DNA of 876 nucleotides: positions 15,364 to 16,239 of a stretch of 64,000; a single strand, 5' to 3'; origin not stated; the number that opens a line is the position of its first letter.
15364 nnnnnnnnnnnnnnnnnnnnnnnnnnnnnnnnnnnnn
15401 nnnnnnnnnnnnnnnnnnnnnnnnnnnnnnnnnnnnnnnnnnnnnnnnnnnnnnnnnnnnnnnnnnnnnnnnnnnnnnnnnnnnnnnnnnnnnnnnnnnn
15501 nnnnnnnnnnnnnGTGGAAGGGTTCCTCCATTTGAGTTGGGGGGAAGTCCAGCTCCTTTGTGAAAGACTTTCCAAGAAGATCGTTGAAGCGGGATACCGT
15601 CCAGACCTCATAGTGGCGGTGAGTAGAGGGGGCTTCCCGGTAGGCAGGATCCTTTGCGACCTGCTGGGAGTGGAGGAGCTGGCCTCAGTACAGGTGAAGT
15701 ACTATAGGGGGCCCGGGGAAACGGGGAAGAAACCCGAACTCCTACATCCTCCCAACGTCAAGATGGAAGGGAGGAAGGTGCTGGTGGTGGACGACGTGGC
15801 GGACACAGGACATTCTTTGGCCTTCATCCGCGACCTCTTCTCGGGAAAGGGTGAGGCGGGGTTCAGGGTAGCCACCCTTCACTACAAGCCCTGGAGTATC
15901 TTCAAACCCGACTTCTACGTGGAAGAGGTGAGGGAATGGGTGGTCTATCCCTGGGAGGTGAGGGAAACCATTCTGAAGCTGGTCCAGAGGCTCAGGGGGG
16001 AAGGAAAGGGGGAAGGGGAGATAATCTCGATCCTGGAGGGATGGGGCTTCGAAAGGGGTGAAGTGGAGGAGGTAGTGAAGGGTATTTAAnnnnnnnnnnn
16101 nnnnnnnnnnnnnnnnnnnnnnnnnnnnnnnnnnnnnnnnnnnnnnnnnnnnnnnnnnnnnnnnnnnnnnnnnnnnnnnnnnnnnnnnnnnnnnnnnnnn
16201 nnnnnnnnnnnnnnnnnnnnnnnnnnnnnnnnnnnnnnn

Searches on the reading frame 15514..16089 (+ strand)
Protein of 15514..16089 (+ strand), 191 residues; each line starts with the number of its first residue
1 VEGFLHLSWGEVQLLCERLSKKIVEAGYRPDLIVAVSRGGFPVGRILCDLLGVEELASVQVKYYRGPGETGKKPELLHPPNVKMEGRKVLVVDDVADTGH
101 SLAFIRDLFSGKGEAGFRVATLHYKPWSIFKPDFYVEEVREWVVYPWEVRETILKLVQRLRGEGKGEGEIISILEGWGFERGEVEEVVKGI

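Call 3: search_protein_families(library=pfam, proteins=[window:15514-16089:+], max_evalue=1)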
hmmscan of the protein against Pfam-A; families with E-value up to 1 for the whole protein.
window:15514-16089:+ (191 aa): 1 family
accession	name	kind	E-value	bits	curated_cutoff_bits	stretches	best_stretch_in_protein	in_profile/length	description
PF00156.33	Pribosyltran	-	2.6e-20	72.8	26.3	1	13-149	12-153/158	Phosphoribosyl transferase domain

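Call 4: search_protein_families(library=ncbifam, proteins=[window:15514-16089:+], max_evalue=1)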
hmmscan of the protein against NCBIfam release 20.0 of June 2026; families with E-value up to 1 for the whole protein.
window:15514-16089:+ (191 aa): 22 families
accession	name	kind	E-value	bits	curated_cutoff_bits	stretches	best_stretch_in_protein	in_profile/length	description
NF006613.0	PRK09177.1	equivalog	2.8e-17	62.7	138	1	5-153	10-150/159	xanthine phosphoribosyltransferase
NF006605.0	PRK09162.1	equivalog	4.3e-12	45.8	181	1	12-139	23-155/183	hypoxanthine-guanine phosphoribosyltransferase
TIGR01203.1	HGPRTase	equivalog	4.7e-10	39.5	150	1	10-126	6-125/167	hypoxanthine phosphoribosyltransferase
NF000014.2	tet_prtrans_34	exception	5.3e-07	29.6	345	1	7-153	7-145/154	xanthine phosphoribosyltransferase Tet(34)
TIGR00336.1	pyrE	equivalog_domain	0.00012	21.8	106.8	1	10-102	35-124/173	orotate phosphoribosyltransferase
NF002620.0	PRK02277.1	subfamily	0.00063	19.5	115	1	19-103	76-158/201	orotate phosphoribosyltransferase-like protein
NF003545.0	PRK05205.1-1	equivalog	0.0011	18.4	140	1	27-109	27-113/171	bifunctional pyr operon transcriptional regulator/uracil phosphoribosyltransferase PyrR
TIGR01367.1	pyrE_Therm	equivalog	0.0012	18.5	150.25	1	13-112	42-131/187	orotate phosphoribosyltransferase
TIGR00201.1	comF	subfamily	0.0019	18.2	233.55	1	83-115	149-181/190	ComF family protein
NF005592.0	PRK07322.1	subfamily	0.003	17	143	1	83-110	117-144/180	adenine phosphoribosyltransferase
TIGR01251.1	ribP_PPkin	subfamily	0.0093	14.9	113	1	81-110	205-234/309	ribose-phosphate diphosphokinase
NF002095.0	PRK00934.1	equivalog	0.01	15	296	1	78-123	197-242/287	ribose-phosphate diphosphokinase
NF002636.0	PRK02304.1-5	equivalog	0.012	15.2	125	1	77-114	109-145/176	adenine phosphoribosyltransferase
NF005537.0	PRK07199.1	subfamily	0.028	13.5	322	1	77-134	202-255/301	ribose-phosphate diphosphokinase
NF008616.0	PRK11595.1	equivalog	0.032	13.7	304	1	82-121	183-222/227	DNA utilization protein GntX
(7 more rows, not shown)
